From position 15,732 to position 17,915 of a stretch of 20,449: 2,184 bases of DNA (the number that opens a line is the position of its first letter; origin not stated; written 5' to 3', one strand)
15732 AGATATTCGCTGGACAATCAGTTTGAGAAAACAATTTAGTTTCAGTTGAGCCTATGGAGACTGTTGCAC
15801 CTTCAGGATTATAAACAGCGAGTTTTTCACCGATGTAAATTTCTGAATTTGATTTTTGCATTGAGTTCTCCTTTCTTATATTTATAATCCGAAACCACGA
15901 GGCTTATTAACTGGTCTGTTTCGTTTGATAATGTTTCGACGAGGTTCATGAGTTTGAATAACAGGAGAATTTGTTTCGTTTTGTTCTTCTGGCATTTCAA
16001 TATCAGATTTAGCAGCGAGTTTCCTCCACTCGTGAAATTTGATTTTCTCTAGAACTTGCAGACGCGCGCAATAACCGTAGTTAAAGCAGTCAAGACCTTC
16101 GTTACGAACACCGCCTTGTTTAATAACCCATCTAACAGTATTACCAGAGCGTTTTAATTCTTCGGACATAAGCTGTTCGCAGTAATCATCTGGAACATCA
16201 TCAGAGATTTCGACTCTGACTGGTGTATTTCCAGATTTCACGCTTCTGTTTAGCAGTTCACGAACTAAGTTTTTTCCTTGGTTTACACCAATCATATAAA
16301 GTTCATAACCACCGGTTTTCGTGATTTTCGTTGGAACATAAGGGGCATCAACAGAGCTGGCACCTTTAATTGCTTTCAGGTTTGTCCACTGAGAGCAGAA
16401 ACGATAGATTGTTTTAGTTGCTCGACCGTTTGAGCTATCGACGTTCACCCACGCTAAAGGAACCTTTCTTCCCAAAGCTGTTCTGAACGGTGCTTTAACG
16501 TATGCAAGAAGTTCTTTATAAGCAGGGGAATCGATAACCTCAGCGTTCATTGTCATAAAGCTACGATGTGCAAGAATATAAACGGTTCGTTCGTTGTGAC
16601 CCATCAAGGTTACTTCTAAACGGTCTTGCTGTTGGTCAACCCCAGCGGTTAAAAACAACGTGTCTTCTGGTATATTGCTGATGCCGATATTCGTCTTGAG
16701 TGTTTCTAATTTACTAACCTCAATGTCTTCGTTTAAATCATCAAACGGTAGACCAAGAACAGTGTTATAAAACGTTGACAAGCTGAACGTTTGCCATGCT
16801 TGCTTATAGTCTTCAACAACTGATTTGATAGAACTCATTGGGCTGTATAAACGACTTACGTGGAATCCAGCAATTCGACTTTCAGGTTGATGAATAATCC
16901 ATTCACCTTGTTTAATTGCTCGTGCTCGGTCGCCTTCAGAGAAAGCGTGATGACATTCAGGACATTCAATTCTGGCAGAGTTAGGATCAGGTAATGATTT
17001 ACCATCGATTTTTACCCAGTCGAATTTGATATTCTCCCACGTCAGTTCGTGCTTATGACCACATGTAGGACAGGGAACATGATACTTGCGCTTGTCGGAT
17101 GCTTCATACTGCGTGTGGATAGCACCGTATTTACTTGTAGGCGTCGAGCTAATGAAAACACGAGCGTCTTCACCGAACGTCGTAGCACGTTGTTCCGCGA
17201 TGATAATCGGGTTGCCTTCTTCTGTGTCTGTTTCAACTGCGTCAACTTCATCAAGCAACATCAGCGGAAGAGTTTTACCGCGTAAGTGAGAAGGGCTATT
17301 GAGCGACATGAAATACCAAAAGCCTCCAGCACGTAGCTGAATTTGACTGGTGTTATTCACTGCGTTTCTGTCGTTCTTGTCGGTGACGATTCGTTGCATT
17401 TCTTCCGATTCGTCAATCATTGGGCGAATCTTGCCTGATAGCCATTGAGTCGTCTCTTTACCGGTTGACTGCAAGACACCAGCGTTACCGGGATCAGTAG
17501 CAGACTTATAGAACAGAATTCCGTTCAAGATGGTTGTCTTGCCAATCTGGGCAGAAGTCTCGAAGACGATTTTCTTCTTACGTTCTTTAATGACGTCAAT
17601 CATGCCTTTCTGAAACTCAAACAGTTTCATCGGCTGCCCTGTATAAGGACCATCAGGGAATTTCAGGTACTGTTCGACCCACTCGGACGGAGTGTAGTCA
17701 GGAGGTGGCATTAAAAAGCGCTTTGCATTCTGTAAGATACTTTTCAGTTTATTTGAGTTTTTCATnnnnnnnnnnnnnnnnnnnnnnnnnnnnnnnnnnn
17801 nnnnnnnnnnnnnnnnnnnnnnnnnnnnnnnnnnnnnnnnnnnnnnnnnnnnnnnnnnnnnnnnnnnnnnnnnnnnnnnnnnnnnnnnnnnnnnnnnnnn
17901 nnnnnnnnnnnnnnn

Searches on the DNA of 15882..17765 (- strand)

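Call 52: search_rna_families(sources=[L008, L013, L001, L004, L006, L009], threshold=gathering)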
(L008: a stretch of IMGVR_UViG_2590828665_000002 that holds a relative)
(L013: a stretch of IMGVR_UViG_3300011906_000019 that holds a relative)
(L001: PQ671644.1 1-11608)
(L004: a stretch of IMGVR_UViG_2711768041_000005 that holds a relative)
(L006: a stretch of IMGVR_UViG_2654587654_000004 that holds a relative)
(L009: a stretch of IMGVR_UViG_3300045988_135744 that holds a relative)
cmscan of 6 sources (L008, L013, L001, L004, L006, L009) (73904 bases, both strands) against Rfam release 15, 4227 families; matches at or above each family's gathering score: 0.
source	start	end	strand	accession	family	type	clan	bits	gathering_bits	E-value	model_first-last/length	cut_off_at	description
